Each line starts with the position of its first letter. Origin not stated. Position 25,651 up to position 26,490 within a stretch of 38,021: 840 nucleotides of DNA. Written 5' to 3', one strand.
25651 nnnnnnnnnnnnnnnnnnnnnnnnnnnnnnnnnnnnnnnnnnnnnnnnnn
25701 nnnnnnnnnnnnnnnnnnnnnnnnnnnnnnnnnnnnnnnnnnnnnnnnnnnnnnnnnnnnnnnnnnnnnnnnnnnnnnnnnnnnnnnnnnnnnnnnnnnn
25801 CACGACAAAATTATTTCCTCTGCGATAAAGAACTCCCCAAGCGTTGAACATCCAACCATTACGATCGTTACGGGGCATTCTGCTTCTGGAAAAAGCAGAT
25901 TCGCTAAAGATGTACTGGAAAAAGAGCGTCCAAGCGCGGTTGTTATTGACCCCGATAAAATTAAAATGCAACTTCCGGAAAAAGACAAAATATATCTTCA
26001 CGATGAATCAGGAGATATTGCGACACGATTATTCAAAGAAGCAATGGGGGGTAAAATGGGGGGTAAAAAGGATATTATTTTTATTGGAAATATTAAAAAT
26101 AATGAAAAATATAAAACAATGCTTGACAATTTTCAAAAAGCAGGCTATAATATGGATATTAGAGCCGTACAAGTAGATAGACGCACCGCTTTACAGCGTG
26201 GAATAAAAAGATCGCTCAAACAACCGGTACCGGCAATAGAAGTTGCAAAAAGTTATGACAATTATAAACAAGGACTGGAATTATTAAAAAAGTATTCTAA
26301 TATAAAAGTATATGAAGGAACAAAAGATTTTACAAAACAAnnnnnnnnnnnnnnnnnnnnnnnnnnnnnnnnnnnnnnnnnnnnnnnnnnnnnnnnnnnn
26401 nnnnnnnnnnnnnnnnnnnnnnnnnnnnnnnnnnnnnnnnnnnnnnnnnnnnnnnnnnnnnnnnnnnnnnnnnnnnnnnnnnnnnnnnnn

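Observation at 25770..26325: Zeta-toxin-like P-loop kinase embedded in the 1227-aa probable ejected virion protein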

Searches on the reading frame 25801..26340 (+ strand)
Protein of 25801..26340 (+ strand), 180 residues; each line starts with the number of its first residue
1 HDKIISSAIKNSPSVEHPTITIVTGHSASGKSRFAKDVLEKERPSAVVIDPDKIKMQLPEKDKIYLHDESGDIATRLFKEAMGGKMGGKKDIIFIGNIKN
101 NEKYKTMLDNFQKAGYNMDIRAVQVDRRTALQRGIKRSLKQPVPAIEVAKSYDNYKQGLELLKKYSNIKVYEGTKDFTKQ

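Call 45: search_solved_structures(query=A2, max_evalue=1, show_alignments=5)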
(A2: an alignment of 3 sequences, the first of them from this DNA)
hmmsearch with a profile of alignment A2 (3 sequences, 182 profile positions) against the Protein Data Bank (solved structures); distinct sequences matched with E-value up to 1: 54.
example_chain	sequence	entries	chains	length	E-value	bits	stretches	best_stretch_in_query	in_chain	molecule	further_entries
1gvn_B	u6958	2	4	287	2.9e-10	43.1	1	11-138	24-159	ZETA | Zeta-toxin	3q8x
8woi_A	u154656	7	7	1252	6.6e-05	25.6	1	21-143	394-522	ABC transporter B family member 19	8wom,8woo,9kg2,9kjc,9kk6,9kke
8wp0_A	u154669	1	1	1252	6.7e-05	25.6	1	21-142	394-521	ABC transporter B family member 19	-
2p5t_B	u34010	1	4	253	6.9e-05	25.6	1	16-137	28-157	PezT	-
4xrp_A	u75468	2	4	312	0.00031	23.4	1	18-145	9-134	Pnkp1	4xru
2eyu_A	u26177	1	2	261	0.0018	20.9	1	22-112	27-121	twitching motility protein PilT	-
1ly1_A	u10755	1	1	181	0.0019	20.9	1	21-152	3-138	polynucleotide kinase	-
2gsz_A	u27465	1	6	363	0.0035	20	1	22-112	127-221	twitching motility protein PilT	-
2ewv_A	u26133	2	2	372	0.0035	20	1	22-112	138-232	twitching motility protein PilT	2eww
9jix_A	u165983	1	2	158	0.0051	19.5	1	22-104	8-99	De Novo Designed ATPase, PL2x4_2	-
1ltq_A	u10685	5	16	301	0.0073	19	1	21-152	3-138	POLYNUCLEOTIDE KINASE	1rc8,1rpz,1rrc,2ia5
3ux8_A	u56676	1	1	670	0.0087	18.7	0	18-43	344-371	Excinuclease ABC, A subunit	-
2r6f_A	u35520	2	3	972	0.019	17.6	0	18-43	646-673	Excinuclease ABC subunit A | Excinuclease ABC, A subunit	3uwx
3jvu_A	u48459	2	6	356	0.019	17.6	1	22-112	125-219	Twitching mobility protein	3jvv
1qf9_A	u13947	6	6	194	0.02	17.5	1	18-143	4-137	PROTEIN (URIDYLMONOPHOSPHATE/CYTIDYLMONOPHOSPHATE KINASE) | URIDYLMONOPHOSPHATE/CYTIDYLMONOPHOSPHATE KINASE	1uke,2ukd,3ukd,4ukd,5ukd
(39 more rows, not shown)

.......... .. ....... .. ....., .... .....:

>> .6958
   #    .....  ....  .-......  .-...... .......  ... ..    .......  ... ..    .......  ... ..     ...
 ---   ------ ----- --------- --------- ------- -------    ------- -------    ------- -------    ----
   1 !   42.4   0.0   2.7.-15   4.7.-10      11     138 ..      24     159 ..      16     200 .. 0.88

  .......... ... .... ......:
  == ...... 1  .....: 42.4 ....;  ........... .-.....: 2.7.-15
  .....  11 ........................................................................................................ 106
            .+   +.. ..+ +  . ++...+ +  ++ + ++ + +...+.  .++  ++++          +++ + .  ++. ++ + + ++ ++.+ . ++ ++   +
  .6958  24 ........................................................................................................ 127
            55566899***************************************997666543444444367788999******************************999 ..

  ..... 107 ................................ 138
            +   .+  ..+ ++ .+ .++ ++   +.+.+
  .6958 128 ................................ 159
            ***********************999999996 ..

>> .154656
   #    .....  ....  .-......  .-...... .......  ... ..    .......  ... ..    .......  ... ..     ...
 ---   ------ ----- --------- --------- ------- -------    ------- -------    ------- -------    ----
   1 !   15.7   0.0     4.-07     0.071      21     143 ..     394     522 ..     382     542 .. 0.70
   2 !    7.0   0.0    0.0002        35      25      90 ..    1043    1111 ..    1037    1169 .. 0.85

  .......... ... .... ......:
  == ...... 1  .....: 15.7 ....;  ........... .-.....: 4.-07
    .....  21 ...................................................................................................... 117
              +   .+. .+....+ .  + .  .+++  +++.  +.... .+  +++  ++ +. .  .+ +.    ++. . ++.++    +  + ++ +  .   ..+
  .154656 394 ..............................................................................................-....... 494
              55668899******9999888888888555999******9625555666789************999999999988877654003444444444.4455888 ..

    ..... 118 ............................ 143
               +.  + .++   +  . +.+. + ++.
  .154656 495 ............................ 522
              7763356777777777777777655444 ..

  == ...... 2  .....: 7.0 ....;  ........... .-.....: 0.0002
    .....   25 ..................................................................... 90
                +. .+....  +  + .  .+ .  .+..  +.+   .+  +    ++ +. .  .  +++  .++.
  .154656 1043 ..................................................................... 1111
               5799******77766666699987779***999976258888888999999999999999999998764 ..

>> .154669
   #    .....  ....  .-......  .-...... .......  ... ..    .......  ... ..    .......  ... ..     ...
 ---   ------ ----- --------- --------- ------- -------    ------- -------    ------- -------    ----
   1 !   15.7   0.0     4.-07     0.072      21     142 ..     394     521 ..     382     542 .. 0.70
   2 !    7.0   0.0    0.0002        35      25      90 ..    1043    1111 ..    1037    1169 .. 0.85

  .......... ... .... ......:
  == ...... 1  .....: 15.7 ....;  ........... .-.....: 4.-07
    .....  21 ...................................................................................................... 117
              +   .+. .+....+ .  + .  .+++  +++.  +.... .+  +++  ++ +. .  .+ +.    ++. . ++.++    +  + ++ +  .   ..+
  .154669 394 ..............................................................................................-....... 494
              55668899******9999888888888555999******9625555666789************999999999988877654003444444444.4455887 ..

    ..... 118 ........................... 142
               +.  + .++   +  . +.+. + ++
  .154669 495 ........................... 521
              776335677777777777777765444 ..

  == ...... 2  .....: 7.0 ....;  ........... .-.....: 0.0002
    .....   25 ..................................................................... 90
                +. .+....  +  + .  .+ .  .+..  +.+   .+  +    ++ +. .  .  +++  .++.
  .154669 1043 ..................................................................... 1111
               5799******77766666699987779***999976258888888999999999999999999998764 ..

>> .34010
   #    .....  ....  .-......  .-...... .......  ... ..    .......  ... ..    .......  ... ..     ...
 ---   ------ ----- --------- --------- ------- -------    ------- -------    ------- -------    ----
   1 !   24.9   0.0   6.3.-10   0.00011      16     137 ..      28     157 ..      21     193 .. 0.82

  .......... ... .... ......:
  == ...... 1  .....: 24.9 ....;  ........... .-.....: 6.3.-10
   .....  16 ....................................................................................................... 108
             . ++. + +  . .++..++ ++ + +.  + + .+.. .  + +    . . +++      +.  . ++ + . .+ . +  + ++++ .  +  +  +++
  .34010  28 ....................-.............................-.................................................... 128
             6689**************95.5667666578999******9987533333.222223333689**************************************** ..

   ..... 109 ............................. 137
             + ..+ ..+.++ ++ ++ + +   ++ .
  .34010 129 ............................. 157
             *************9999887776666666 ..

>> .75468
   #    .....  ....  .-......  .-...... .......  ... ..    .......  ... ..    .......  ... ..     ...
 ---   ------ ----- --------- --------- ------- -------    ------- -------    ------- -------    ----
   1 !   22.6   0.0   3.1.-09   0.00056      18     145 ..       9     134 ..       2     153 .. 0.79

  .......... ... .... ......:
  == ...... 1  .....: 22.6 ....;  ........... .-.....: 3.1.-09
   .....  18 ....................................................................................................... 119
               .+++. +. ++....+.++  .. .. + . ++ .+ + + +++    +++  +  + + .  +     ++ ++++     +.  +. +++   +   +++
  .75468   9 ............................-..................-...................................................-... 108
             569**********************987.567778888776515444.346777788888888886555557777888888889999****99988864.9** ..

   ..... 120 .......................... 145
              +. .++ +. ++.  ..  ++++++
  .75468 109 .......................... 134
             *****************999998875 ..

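Call 50: find_homologous_proteins(query=A2, max_evalue=0.001)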
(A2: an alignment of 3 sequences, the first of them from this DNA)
Query A2 (3 sequences) (180 aa, profile of the alignment): 25 proteins with E <= 0.001 among 2333 candidates.
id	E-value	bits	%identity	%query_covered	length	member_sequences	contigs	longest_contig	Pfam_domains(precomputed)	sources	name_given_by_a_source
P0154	9.4e-31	125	37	100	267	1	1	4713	PF06414.19,PF13671.13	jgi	jgi:predicted ABC-type ATPase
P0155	4.3e-30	122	38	100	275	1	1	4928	PF06414.19,PF13671.13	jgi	jgi:predicted ABC-type ATPase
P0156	1.9e-19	88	31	84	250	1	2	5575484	PF06414.19,PF13671.13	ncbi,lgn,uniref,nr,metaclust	ncbi:zeta toxin family protein [Paenibacillus durus]|uniref:UDP-N-acetylglucosamine kinase n=1 Tax=P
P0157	1.9e-18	85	30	74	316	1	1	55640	PF06414.19,PF13671.13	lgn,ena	-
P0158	2.0e-18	84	30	99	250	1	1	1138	PF06414.19,PF13671.13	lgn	-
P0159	9.9e-18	82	29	99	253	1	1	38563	PF06414.19,PF13671.13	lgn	-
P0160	1.8e-17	81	32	84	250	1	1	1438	PF06414.19,PF13671.13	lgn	-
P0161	4.0e-16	77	33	57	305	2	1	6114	PF06414.19,PF13671.13,PF01583.27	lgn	-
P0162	8.6e-16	76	30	69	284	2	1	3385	PF06414.19,PF13671.13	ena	-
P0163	1.5e-15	75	27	66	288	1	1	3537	PF06414.19,PF13671.13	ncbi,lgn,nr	ncbi:MAG: ATP-binding protein [Nitrosospira sp.]|nr:ATP-binding protein [Nitrosospira sp.]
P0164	1.5e-12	65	26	77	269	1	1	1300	PF06414.19,PF13671.13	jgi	jgi:adenylylsulfate kinase-like enzyme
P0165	1.1e-11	62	23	92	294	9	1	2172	PF06414.19,PF13671.13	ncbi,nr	ncbi:MAG: zeta toxin family protein, partial [Alphaproteobacteria bacterium]|nr:zeta toxin family pr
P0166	2.5e-11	61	24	81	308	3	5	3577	PF06414.19,PF13671.13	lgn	-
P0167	5.9e-11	60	28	74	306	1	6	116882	PF06414.19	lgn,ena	-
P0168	2.4e-10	58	28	74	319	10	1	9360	PF06414.19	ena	-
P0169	1.1e-9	56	28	74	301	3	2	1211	PF06414.19,PF13671.13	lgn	-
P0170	3.9e-9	54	26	76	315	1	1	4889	PF06414.19,PF13671.13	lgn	-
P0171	5.1e-9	54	24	70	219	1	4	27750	PF06414.19,PF13671.13,PF13238.13,PF13191.13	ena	-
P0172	5.1e-9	54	28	74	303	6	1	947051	PF06414.19,PF13671.13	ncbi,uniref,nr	ncbi:zeta toxin family protein [Hymenobacter ruricola]|uniref:Zeta toxin family protein n=1 Tax=Hyme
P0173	1.9e-8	52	24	76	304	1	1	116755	PF06414.19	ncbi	-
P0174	2.2e-8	52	26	74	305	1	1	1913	PF06414.19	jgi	jgi:Zeta toxin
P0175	4.2e-8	51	27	83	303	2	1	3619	PF06414.19,PF13671.13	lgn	-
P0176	4.7e-8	51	28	74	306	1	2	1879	PF06414.19,PF13671.13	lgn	-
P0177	1.6e-7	49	24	74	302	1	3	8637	PF06414.19,PF13671.13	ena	-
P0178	1.1e-4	40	43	13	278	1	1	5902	PF13173.13,PF06414.19,PF25109.2,PF13671.13,PF08433.17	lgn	-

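Call 55: find_encoding_contigs(protein=P0154, flank=5000, max_places=3)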
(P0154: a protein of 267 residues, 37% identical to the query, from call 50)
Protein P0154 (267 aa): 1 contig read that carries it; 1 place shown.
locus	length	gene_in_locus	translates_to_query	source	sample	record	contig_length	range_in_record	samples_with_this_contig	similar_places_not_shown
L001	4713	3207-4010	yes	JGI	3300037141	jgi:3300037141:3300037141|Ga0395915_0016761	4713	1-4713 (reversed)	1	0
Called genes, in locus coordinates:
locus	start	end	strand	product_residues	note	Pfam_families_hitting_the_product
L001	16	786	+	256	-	PF01555:N6_N4_Mtase (weak)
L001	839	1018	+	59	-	-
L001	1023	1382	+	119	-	-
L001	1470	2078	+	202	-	PF04011:LemA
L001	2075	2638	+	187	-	PF07963:N_methyl (weak), PF04536:TPM_phosphatase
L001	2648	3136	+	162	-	-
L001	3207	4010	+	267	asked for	PF13671:AAA_33 (faint), PF06414:Zeta_toxin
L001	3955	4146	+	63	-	-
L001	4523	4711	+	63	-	?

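Call 77: find_related_loci(query=A2, collection=viral_contigs, flank=6000)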
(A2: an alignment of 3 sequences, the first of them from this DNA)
Query A2 (180 aa) in viral_contigs; peptide patterns used: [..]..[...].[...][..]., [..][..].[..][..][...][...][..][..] (x = any residue, [..] = any of these).
360 stretches matched a pattern; 15 encode a relative of the query (tblastn E <= 1e-3); 15 distinct loci.
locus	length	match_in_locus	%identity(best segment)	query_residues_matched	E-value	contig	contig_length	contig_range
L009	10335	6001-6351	33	19-137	1e-10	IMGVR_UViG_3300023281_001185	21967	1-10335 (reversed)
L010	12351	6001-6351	33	19-137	1e-10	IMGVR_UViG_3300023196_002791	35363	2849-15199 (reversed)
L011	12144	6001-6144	46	9-58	5e-7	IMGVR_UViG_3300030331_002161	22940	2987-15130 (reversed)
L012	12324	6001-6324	32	16-116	8e-7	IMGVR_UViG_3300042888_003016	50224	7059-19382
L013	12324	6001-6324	32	16-116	8e-7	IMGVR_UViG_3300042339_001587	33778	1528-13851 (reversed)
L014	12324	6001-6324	32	16-116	8e-7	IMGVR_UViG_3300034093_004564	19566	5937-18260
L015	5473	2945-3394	30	1-140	1e-6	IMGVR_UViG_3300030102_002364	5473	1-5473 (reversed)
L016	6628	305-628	32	16-116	1e-6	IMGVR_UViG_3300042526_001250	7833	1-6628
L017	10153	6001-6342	31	22-137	1e-6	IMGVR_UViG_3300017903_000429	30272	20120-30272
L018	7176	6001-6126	45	15-58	1e-5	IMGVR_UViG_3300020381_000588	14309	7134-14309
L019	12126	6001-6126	45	15-58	1e-5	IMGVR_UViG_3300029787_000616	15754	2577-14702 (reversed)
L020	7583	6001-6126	45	15-58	1e-5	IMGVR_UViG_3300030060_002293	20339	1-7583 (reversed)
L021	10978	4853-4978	48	15-58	2e-5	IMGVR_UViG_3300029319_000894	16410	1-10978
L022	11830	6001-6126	48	15-58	3e-5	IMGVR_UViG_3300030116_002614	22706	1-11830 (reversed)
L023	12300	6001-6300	28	1-87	4e-5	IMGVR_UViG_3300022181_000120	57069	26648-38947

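Call 79: search_protein_families(library=pfam, proteins=[L009:3145-6831:+, L012:1-6612:+, L015:1511-3649:+, L017:3496-6786:+, L023:4873-6666:+], max_evalue=0.001)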
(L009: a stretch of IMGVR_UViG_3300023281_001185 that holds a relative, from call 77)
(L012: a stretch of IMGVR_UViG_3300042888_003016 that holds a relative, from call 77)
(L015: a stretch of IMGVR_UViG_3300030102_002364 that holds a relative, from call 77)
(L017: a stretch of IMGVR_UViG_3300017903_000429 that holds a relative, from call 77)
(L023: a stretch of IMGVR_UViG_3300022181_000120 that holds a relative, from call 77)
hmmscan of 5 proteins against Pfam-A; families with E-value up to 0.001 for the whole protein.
L009:3145-6831:+ (1229 aa): 2 families
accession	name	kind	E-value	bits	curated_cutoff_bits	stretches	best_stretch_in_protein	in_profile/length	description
PF06414.18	Zeta_toxin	-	2.4e-18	66.7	22.3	1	950-1110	14-186/199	Zeta toxin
PF13671.12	AAA_33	-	1.3e-07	32.5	27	1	956-1066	3-115/143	AAA domain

L012:1-6612:+ (2204 aa): 4 families
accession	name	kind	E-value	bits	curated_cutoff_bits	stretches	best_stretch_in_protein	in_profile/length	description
PF06414.18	Zeta_toxin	-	1.4e-16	61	22.3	1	1996-2139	10-156/199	Zeta toxin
PF00293.34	NUDIX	-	1.4e-08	35.2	21.1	1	1700-1831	5-132/134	NUDIX domain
PF02861.25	Clp_N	-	2.1e-08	34.6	20.7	0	1302-1358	1-50/53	Clp amino terminal domain, pathogenicity island component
PF13671.12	AAA_33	-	9.6e-06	26.4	27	1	2006-2133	2-122/143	AAA domain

L015:1511-3649:+ (713 aa): 3 families
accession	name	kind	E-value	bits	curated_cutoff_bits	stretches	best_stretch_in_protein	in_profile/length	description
PF06414.18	Zeta_toxin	-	1.1e-19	71.1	22.3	1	487-668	4-189/199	Zeta toxin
PF04233.19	Phage_Mu_F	-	1.5e-10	42.2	29.6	1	212-331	7-111/112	Phage Mu protein F like protein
PF13671.12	AAA_33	-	2.4e-07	31.6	27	1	501-636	2-131/143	AAA domain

L017:3496-6786:+ (1097 aa): 2 families
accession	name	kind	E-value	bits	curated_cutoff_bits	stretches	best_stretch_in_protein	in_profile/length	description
PF06414.18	Zeta_toxin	-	5.9e-19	68.7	22.3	1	822-986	7-183/199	Zeta toxin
PF13671.12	AAA_33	-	6.4e-06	27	27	1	835-948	2-117/143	AAA domain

L023:4873-6666:+ (598 aa): 1 family
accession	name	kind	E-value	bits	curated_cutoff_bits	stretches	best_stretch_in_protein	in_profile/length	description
PF06414.18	Zeta_toxin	-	1.1e-14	54.9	22.3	1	391-559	14-181/199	Zeta toxin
